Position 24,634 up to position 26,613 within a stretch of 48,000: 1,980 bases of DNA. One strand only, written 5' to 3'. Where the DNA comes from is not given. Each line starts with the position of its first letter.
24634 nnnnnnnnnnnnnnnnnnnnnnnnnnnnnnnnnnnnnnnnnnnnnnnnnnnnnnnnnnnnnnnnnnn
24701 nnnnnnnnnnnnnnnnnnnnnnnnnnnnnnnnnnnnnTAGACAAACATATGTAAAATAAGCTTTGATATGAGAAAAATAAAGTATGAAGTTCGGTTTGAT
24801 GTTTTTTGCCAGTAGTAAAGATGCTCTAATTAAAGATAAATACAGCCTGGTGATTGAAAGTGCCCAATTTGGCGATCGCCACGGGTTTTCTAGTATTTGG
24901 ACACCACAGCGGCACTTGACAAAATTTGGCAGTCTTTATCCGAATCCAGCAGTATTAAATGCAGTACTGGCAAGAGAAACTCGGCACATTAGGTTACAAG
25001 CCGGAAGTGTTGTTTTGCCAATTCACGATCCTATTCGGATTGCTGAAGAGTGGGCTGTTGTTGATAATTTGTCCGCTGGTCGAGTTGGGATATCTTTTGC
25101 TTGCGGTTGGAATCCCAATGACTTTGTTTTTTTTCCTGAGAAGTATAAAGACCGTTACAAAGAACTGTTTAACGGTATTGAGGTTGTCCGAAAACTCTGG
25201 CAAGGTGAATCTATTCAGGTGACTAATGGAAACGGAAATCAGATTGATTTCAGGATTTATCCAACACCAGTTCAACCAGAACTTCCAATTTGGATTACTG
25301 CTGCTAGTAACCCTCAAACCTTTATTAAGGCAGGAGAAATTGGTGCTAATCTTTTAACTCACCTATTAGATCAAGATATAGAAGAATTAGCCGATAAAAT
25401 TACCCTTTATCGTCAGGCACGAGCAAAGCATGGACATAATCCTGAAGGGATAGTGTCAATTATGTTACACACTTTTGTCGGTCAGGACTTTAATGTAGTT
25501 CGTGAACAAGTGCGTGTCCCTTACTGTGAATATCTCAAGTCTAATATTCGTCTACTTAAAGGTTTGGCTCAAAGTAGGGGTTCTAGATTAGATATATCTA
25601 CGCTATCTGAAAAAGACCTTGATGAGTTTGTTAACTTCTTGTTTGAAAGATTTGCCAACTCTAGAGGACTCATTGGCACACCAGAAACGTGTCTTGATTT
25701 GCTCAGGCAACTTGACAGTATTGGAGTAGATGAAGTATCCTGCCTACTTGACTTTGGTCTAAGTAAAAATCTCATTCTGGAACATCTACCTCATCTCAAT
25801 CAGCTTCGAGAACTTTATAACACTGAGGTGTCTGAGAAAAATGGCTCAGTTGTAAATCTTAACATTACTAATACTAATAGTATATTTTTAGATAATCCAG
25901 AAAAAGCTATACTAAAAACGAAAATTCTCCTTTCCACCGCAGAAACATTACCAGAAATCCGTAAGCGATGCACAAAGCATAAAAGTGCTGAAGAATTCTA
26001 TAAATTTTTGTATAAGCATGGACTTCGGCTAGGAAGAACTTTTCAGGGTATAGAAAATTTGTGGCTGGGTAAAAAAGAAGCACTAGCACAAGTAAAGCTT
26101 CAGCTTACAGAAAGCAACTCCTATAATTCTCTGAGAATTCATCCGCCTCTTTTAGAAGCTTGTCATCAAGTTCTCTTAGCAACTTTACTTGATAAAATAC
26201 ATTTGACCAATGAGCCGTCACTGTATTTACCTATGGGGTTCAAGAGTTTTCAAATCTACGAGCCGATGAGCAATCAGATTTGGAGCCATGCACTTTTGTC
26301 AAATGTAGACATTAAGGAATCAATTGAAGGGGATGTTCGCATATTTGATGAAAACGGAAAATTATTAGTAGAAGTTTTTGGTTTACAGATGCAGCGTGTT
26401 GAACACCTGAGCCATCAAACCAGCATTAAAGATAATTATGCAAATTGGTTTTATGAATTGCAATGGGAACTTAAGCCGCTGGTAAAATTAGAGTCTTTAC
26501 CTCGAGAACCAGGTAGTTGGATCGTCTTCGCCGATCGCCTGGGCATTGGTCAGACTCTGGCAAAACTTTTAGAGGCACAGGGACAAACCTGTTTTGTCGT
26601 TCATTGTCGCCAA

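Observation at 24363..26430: Dehydratase split across two ORFs with a luciferase-like monooxygenase inserted between its two hotdog halves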

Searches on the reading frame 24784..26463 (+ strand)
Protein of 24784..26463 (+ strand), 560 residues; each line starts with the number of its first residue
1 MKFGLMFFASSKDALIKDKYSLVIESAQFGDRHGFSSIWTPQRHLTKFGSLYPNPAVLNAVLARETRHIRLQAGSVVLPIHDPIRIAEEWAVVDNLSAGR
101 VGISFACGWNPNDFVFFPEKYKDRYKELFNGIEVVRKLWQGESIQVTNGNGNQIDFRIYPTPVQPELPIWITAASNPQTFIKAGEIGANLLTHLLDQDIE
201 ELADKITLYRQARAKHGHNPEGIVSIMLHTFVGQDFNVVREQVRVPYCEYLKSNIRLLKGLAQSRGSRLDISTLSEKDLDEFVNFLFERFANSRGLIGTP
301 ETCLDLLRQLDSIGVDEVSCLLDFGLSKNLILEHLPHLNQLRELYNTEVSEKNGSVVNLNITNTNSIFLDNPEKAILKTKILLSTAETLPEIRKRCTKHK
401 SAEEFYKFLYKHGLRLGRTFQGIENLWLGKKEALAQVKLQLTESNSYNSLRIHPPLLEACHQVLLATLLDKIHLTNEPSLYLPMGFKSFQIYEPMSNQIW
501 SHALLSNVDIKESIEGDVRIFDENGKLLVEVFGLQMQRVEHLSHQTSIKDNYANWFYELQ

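Call 10: find_homologous_proteins(query=window:24784-26463:+, max_evalue=1e-10)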
Query window:24784-26463:+ (560 aa): 1806 proteins with E <= 1e-10 among 8000 candidates; the best 120 are listed.
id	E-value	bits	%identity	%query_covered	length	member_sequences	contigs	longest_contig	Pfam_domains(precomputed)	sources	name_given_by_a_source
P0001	4.5e-204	697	56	97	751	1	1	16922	PF00296.27,PF00550.32,PF14765.13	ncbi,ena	-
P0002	7.4e-190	650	54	97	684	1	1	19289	PF00296.27,PF00550.32,PF14765.13,PF23297.2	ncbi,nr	ncbi:MAG: hypothetical protein C6Y22_29445 [Hapalosiphonaceae cyanobacterium JJU2]|nr:MAG: hypotheti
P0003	2.2e-182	626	66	76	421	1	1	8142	PF00296.27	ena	-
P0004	7.5e-182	624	54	96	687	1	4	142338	PF00296.27,PF00550.32,PF14765.13,PF23297.2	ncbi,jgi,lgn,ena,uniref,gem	ncbi:MupA/Atu3671 family FMN-dependent luciferase-like monooxygenase [Scytonema sp. PCC 10023]|unire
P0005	2.3e-181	622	53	96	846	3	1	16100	PF08659.17,PF00296.27,PF14765.13,PF00106.32,PF22953.4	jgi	jgi:natural product biosynthesis luciferase-like monooxygenase protein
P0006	4.8e-180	618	49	100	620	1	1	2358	PF00296.27,PF14765.13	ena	-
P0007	6.0e-176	604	51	99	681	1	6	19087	PF00296.27,PF00550.32,PF14765.13,PF23297.2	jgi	jgi:phthiocerol/phenolphthiocerol synthesis type-I polyketide synthase D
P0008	5.0e-167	575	48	99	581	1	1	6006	PF00296.27,PF14765.13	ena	-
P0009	4.8e-166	572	48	100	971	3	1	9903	PF13489.13,PF00296.27,PF13649.13,PF14765.13,PF18558.9,PF08241.19,PF08242.19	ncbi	ncbi:MAG: MupA/Atu3671 family FMN-dependent luciferase-like monooxygenase, partial [Cyanobacteria ba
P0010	2.5e-165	569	49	97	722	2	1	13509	PF00296.27,PF00550.32,PF14765.13,PF23297.2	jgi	jgi:phthiocerol/phenolphthiocerol synthesis type-I polyketide synthase D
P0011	5.0e-164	565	46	96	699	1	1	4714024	PF00296.27,PF00550.32,PF14765.13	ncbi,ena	-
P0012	6.3e-164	565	49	96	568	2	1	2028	PF00296.27,PF14765.13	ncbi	ncbi:MAG: MupA/Atu3671 family FMN-dependent luciferase-like monooxygenase, partial [Cyanobacteria ba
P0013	2.2e-161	556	51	87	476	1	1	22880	PF00296.27,PF14765.13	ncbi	-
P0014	7.9e-159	548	51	86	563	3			PF00296.27,PF14765.13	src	-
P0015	7.9e-157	541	66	63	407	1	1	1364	PF00296.27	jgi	jgi:natural product biosynthesis luciferase-like monooxygenase protein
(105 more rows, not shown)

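Call 12: find_encoding_contigs(protein=P0004, flank=10000, max_places=3)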
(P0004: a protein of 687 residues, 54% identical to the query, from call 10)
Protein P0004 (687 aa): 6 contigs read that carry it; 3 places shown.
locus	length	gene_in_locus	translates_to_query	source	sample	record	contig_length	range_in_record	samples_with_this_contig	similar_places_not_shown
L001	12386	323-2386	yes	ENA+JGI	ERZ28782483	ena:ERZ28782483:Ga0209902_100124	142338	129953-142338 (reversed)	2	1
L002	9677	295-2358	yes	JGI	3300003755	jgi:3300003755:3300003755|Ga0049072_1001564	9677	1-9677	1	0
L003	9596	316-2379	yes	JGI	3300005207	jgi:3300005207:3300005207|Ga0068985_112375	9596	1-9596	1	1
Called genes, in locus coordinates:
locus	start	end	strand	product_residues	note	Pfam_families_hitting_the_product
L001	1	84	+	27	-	?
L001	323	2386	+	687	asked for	PF00296:Bac_luciferase, PF14765:PS-DH, PF00550:PP-binding, PF23297:ACP_SdgA_C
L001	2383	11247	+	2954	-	PF00668:Condensation, PF18563:TubC_N, PF00501:AMP-binding, PF13193:AMP-binding_C, PF00550:PP-binding, PF00668:Condensation, PF00501:AMP-binding, PF13193:AMP-binding_C, +4 more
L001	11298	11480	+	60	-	-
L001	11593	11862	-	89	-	PF07282:Cas12f1-like_TNB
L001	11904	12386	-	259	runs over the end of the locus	PF12323:HTH_OrfB_IS605, PF01385:OrfB_IS605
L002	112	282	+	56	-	-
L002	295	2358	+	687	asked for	PF00296:Bac_luciferase, PF14765:PS-DH, PF00550:PP-binding, PF23297:ACP_SdgA_C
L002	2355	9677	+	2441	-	?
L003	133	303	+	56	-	-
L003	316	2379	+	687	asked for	PF00296:Bac_luciferase, PF14765:PS-DH, PF00550:PP-binding, PF23297:ACP_SdgA_C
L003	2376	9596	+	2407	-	?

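Call 13: find_encoding_contigs(protein=P0002, flank=10000, max_places=2)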
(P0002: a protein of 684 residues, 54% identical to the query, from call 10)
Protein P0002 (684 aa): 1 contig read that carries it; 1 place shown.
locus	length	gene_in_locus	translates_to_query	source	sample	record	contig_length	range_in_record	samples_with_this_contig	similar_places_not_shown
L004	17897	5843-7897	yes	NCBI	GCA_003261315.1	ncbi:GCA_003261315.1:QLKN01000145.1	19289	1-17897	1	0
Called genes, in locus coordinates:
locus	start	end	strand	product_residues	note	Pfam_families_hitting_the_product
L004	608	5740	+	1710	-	PF00501:AMP-binding, PF23024:AMP-dom_DIP2-like, PF00550:PP-binding, PF00109:ketoacyl-synt, PF02801:Ketoacyl-synt_C, PF16197:KAsynt_C_assoc, PF22336:RhiE-like_linker, PF22621:CurL-like_PKS_C, +4 more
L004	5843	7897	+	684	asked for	PF00296:Bac_luciferase, PF14765:PS-DH, PF23297:ACP_SdgA_C, PF00550:PP-binding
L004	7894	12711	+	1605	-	PF18563:TubC_N, PF00668:Condensation, PF00501:AMP-binding, PF13193:AMP-binding_C, PF00550:PP-binding, PF00668:Condensation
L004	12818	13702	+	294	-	PF06325:PrmA, PF22528:PRMT_C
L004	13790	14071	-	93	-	-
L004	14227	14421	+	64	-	PF14706:Tnp_DNA_bind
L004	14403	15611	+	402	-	-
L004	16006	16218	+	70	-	-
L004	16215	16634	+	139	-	-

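Call 23: search_dna_similar(query=window:24784-26463:+, collection=plasmids, mode=protein, max_rows=20)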
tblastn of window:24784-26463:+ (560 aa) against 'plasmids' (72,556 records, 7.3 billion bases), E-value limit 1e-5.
Records with a match: 1256; places in all: 1633; records where one place covers at least 80% of the query: 3.
Best place of each record, by identity: <60% 1256.
By first word of the organism name: Rhizobium 277; Sinorhizobium 165; Ralstonia 116; Streptomyces 83; Pantoea 67; Burkholderia 57; Agrobacterium 40; Rhodococcus 34; Bacillus 21; Mesorhizobium 18; and 129 more.
By predicted mobility (MOB-suite, as given by PLSDB): non-mobilizable 697; conjugative 318; mobilizable 241.
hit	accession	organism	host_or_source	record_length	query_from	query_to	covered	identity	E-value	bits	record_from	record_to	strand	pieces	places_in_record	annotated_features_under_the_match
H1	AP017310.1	Leptolyngbya sp. NIES-3755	-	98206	1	560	100%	51.1%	0e+0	597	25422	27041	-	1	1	beta-ketoacyl synthase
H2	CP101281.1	Burkholderia sp. FXe9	bacteria,soil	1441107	1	558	98%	49.5%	1e-151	554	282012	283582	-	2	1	AMP-binding protein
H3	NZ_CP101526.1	Burkholderia arboris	mixed culture,soil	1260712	1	540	96%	49.7%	5e-171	544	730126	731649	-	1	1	none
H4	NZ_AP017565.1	Pseudanabaena sp. ABRG5-3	-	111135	1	381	68%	46.1%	4e-110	369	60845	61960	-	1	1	LLM class flavin-dependent oxidoreductase | condensation domain-containing protein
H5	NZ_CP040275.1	Nostoc sp. C052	Blasia pusilla,pure culture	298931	1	353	63%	48.9%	2e-109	367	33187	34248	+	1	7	MupA/Atu3671 family FMN-dependent luciferase-like monooxygenase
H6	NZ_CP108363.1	Streptomyces sp. NBC_01343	-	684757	1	408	73%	42.1%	2e-108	364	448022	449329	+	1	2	MupA/Atu3671 family FMN-dependent luciferase-like monooxygenase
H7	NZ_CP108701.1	Streptomyces sp. NBC_01006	-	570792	1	351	63%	48.0%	2e-109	367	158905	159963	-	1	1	MupA/Atu3671 family FMN-dependent luciferase-like monooxygenase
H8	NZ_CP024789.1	Nostoc flagelliforme CCNUN1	cell culture,desert soil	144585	1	348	62%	47.9%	7e-116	385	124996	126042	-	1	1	non-ribosomal peptide synthetase/type I polyketide synthase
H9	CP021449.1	Ralstonia solanacearum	sesame seedling,cell culture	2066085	1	356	64%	46.5%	4e-106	357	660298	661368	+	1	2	type III effector protein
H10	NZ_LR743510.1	Methylobacterium bullatum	-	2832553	3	375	67%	44.2%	3e-103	348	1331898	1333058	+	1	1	none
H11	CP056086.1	Ralstonia solanacearum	cell clture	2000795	1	356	64%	46.2%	1e-105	355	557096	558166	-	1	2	hybrid non-ribosomal peptide synthetase/type I polyketide synthase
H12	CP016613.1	Ralstonia solanacearum FJAT-91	healthy tomato plant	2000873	1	356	64%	46.2%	1e-105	355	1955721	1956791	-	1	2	non-ribosomal peptide synthetase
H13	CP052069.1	Ralstonia solanacearum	tomato,cell culture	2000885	1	356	64%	46.2%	1e-105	355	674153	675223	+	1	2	none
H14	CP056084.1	Ralstonia solanacearum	cell clture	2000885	1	356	64%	46.2%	1e-105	355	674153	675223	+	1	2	hybrid non-ribosomal peptide synthetase/type I polyketide synthase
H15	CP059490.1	Ralstonia solanacearum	Casuarina equisetifolia,plant ...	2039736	1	356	64%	46.2%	1e-105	355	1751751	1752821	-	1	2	hybrid non-ribosomal peptide synthetase/type I polyketide synthase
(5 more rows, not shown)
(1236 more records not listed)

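Call 24: get_annotated_region(hit=H1, flank=9000)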
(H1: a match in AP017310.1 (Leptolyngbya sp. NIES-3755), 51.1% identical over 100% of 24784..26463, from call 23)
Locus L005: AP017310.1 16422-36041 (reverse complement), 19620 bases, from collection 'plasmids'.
description: Leptolyngbya sp. NIES-3755 plasmid plasmid2 DNA, complete genome
organism: Leptolyngbya sp. NIES-3755 (NCBI taxid 1752064)
taxonomy: Bacteria; Cyanobacteriota; Cyanophyceae; Leptolyngbyales; Leptolyngbyaceae; Leptolyngbya; Leptolyngbya sp. NIES-3755
host: -; source: -; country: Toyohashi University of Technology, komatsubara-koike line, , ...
typing (MOB-suite, as given by PLSDB): mobilizable; relaxase MOBP
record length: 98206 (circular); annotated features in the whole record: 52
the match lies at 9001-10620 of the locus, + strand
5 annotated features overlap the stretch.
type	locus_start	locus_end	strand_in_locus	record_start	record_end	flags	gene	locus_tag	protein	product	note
CDS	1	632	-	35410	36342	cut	-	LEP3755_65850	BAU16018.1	putative iron(III) dicitrate ABC transporter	-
CDS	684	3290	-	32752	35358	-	-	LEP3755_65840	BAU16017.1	ferric aerobactin receptor, putative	-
CDS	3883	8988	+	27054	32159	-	-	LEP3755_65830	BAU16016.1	beta-ketoacyl synthase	-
CDS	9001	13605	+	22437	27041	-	-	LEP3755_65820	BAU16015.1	beta-ketoacyl synthase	-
CDS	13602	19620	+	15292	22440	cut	-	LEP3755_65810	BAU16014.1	amino acid adenylation domain-containing protein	-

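Call 25: get_annotated_region(hit=H3, flank=9000)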
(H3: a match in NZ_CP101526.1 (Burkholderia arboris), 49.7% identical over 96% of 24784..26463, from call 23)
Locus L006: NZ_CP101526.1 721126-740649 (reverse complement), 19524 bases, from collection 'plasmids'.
description: Burkholderia arboris strain MEC_B345 plasmid pla_2, complete sequence
organism: Burkholderia arboris (NCBI taxid 488730)
taxonomy: Bacteria; Pseudomonadota; Betaproteobacteria; Burkholderiales; Burkholderiaceae; Burkholderia; Burkholderia arboris
host: -; source: mixed culture,soil; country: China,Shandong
typing (MOB-suite, as given by PLSDB): non-mobilizable
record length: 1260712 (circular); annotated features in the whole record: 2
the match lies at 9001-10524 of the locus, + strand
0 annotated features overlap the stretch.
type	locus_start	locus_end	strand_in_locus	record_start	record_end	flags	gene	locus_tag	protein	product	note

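Call 26: search_protein_families(library=pfam, proteins=[L005:3883-8985:+, L005:9001-13602:+, L004:608-5737:+, L004:5843-7894:+], max_evalue=0.00001)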
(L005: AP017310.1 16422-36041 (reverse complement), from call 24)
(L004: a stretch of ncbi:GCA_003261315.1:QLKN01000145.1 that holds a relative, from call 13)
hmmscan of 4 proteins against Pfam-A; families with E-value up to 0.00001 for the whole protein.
L005:3883-8985:+ (1701 aa): 12 families
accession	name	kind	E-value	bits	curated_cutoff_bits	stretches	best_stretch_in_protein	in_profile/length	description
PF00109.32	ketoacyl-synt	-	5.9e-103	344.3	20.8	1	701-949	2-252/252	Beta-ketoacyl synthase, N-terminal domain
PF00501.34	AMP-binding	-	4.6e-64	217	29.9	1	22-414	2-384/384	AMP-binding enzyme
PF00698.26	Acyl_transf_1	-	3.9e-57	194.6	32.7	1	1218-1501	2-280/319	Acyl transferase domain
PF02801.28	Ketoacyl-synt_C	-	4.3e-48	162.7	20.8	1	957-1075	1-119/119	Beta-ketoacyl synthase, C-terminal domain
PF22621.2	CurL-like_PKS_C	-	1.8e-24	85.9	27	1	1139-1201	1-64/64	CurL-like, PKS C-terminal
PF21089.3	PKS_DH_N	-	4.6e-22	78.3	27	1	1578-1679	1-102/103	Polyketide synthase dehydratase domain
PF22336.2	RhiE-like_linker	-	1.9e-14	53.8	27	1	1143-1206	2-65/67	RhiE-like, KS-MAT linker domain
PF00550.31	PP-binding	-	6.9e-14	52.3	20.8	1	616-681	2-67/67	Phosphopantetheine attachment site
PF16197.11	KAsynt_C_assoc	-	7.2e-14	52.6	33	1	1079-1186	3-107/111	Ketoacyl-synthetase C-terminal extension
PF23024.1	AMP-dom_DIP2-like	-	1.8e-11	44.5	27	1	458-572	2-108/110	Disco-interacting protein 2-like, AMP domain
PF00108.29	Thiolase_N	-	7.4e-07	29.2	26.4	1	862-901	76-115/260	Thiolase, N-terminal domain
PF24919.1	Mug62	-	5.7e-06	26.5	27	0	465-570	31-148/164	Meiotically up-regulated gene 62 protein-like domain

L005:9001-13602:+ (1534 aa): 13 families
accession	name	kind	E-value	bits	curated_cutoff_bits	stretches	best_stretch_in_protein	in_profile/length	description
PF08659.16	KR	-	7.4e-57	192.6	22.6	1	1121-1316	1-180/180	KR domain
PF00296.26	Bac_luciferase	-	8.9e-50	170.2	27.9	1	1-317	1-313/314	Luciferase-like monooxygenase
PF14765.12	PS-DH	-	1.9e-33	115.8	23.7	1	367-525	4-163/166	Polyketide synthase dehydratase N-terminal domain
PF08242.18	Methyltransf_12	-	2.4e-21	76.7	30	1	751-851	1-98/98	Methyltransferase domain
PF00550.31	PP-binding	-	4.2e-16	59.4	20.8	1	1419-1484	3-67/67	Phosphopantetheine attachment site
PF08241.18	Methyltransf_11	-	1.1e-14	55.3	21.2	1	751-853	1-95/95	Methyltransferase domain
PF13489.12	Methyltransf_23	-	3.3e-14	53.4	27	1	727-903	1-160/164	Methyltransferase domain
PF13649.12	Methyltransf_25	-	4.8e-13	50.1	27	1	750-849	1-97/97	Methyltransferase domain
PF13847.12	Methyltransf_31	-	1.1e-08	35.4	27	1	748-854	5-110/145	Methyltransferase domain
PF18558.8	HTH_51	-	1.4e-08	34.8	50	1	578-646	20-85/88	Methyltransferase, Helix-turn-helix domain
PF00106.31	adh_short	-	7.8e-07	29.2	26.6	0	1124-1293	4-157/195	short chain dehydrogenase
PF10294.15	Methyltransf_16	-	3.3e-06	27.4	21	1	723-847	24-149/174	Lysine methyltransferase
PF01209.24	Ubie_methyltran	-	3.4e-06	27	20.1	1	730-860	35-158/233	ubiE/COQ5 methyltransferase family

L004:608-5737:+ (1710 aa): 12 families
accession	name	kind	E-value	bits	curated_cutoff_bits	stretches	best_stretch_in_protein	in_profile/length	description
PF00109.32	ketoacyl-synt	-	6.9e-104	347.3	20.8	1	692-940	2-252/252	Beta-ketoacyl synthase, N-terminal domain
PF00501.34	AMP-binding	-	2e-68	231.4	29.9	1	12-407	4-384/384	AMP-binding enzyme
PF00698.26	Acyl_transf_1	-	6e-55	187.4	32.7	1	1218-1533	2-317/319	Acyl transferase domain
PF02801.28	Ketoacyl-synt_C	-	1.1e-45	154.9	20.8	1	948-1065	1-118/119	Beta-ketoacyl synthase, C-terminal domain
PF22621.2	CurL-like_PKS_C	-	2.2e-23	82.4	27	1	1130-1192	1-64/64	CurL-like, PKS C-terminal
PF21089.3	PKS_DH_N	-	4.1e-20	72.1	27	1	1585-1690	1-103/103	Polyketide synthase dehydratase domain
PF22336.2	RhiE-like_linker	-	3.8e-14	52.9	27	1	1134-1198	2-66/67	RhiE-like, KS-MAT linker domain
PF16197.11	KAsynt_C_assoc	-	1.8e-13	51.3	33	1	1069-1180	2-110/111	Ketoacyl-synthetase C-terminal extension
PF23024.1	AMP-dom_DIP2-like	-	3.1e-12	46.9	27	1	451-563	2-106/110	Disco-interacting protein 2-like, AMP domain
PF00550.31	PP-binding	-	1e-10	42.1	20.8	1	605-670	2-67/67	Phosphopantetheine attachment site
PF24919.1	Mug62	-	6.6e-06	26.3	27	0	460-562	33-147/164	Meiotically up-regulated gene 62 protein-like domain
PF00108.29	Thiolase_N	-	6.7e-06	26.1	26.4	0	851-890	72-113/260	Thiolase, N-terminal domain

L004:5843-7894:+ (684 aa): 4 families
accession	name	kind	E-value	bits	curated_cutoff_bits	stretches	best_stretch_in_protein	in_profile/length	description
PF00296.26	Bac_luciferase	-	3.1e-49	168.5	27.9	1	1-317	1-313/314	Luciferase-like monooxygenase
PF14765.12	PS-DH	-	2.4e-28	99.2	23.7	1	389-542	3-162/166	Polyketide synthase dehydratase N-terminal domain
PF00550.31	PP-binding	-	9.1e-14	51.9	20.8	1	590-652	2-64/67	Phosphopantetheine attachment site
PF23297.2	ACP_SdgA_C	-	1.1e-09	38.7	27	1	587-660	11-84/95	Highly reducing polyketide synthase sdgA, C-terminal ACP domain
